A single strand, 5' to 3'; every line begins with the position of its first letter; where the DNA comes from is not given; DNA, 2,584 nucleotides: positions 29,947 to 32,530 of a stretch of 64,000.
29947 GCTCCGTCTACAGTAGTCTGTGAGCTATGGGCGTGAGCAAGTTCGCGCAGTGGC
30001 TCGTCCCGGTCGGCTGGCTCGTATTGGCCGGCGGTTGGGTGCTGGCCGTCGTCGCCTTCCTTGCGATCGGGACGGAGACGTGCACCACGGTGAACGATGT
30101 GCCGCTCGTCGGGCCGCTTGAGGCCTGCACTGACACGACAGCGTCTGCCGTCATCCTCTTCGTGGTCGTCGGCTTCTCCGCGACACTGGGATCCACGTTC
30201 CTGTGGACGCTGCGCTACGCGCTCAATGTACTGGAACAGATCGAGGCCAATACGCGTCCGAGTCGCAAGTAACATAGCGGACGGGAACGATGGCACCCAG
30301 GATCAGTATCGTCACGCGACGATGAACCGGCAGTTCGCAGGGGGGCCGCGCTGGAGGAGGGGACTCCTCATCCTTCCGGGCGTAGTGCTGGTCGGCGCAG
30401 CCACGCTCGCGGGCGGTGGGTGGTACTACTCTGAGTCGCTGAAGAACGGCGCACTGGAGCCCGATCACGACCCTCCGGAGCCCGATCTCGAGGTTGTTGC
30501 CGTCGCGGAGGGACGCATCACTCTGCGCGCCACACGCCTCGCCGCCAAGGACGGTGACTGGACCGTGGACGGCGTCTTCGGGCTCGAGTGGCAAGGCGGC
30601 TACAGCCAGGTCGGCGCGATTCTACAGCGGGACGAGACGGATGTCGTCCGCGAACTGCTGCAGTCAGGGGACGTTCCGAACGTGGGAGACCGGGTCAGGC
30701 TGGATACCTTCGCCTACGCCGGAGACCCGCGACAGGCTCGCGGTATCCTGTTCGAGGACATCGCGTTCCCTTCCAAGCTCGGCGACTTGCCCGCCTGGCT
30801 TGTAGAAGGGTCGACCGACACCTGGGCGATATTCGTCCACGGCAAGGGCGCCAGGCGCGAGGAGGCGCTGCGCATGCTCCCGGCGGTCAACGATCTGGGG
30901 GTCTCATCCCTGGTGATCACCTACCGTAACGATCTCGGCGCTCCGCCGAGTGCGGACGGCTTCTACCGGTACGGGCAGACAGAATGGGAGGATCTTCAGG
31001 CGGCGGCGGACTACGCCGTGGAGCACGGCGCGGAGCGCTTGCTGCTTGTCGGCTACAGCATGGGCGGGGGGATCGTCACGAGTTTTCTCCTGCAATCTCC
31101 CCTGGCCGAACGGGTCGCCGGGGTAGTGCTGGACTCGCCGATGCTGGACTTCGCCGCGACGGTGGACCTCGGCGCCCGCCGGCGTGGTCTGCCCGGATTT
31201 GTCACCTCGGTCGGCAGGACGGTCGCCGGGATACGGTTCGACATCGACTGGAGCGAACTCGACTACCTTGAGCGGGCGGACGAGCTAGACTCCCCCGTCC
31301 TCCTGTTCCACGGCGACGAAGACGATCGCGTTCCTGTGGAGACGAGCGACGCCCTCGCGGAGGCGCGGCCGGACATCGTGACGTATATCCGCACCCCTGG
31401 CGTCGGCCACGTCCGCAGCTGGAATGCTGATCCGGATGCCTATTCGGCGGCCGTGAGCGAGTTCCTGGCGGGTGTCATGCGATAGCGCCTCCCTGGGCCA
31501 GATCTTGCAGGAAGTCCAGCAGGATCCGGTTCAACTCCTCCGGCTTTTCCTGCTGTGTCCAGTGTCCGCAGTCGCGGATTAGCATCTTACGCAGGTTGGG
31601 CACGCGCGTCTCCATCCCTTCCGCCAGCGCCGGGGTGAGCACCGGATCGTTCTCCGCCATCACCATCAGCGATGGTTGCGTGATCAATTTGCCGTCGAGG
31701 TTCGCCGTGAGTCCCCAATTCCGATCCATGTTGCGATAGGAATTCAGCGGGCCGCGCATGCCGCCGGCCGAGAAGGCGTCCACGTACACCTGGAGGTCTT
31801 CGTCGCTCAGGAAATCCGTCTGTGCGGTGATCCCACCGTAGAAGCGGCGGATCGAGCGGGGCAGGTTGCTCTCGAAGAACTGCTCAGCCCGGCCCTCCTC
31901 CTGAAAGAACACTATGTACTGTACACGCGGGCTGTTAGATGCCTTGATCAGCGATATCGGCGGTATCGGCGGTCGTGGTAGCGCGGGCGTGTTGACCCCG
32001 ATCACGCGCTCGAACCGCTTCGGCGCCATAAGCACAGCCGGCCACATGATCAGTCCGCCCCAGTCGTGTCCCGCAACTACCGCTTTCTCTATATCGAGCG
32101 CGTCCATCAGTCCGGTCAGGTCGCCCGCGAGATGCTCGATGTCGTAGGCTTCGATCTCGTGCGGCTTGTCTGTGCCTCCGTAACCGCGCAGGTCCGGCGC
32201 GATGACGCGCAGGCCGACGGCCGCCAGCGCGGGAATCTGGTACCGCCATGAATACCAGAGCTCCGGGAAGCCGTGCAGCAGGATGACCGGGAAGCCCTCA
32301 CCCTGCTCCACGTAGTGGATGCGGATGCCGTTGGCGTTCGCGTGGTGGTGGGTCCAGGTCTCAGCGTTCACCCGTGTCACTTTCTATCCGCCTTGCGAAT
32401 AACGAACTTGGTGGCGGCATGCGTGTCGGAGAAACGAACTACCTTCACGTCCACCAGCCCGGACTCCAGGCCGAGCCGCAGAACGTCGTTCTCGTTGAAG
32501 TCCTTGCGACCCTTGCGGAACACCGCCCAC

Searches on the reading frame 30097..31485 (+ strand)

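Call 38: search_protein_families(library=pfam, proteins=[window:30097-31485:+], max_evalue=0.00001)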
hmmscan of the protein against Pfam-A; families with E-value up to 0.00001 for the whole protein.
window:30097-31485:+ (462 aa): 3 families
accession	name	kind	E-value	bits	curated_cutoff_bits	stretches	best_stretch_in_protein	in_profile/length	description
PF00561.26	Abhydrolase_1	-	3.2e-13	50.3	25.8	1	310-368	66-123/245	alpha/beta hydrolase fold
PF12146.15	Hydrolase_4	-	3.2e-11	43.4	27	1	297-356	59-117/239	Serine aminopeptidase, S33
PF00326.27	Peptidase_S9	-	2.1e-08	34.4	22.6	1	290-446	38-196/213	Prolyl oligopeptidase family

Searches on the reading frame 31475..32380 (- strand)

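Call 38: search_protein_families(library=pfam, proteins=[window:31475-32380:-], max_evalue=0.00001)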
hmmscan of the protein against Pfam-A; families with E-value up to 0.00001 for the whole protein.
window:31475-32380:- (301 aa): 3 families
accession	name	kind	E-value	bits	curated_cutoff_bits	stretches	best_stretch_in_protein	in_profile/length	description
PF00561.26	Abhydrolase_1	-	2.1e-34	119.7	25.8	1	31-280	2-245/245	alpha/beta hydrolase fold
PF12697.13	Abhydrolase_6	-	9.1e-23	82.5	26.3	1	32-285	1-216/217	Alpha/beta hydrolase family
PF12146.15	Hydrolase_4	-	4.9e-11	42.8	27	1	32-143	7-120/239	Serine aminopeptidase, S33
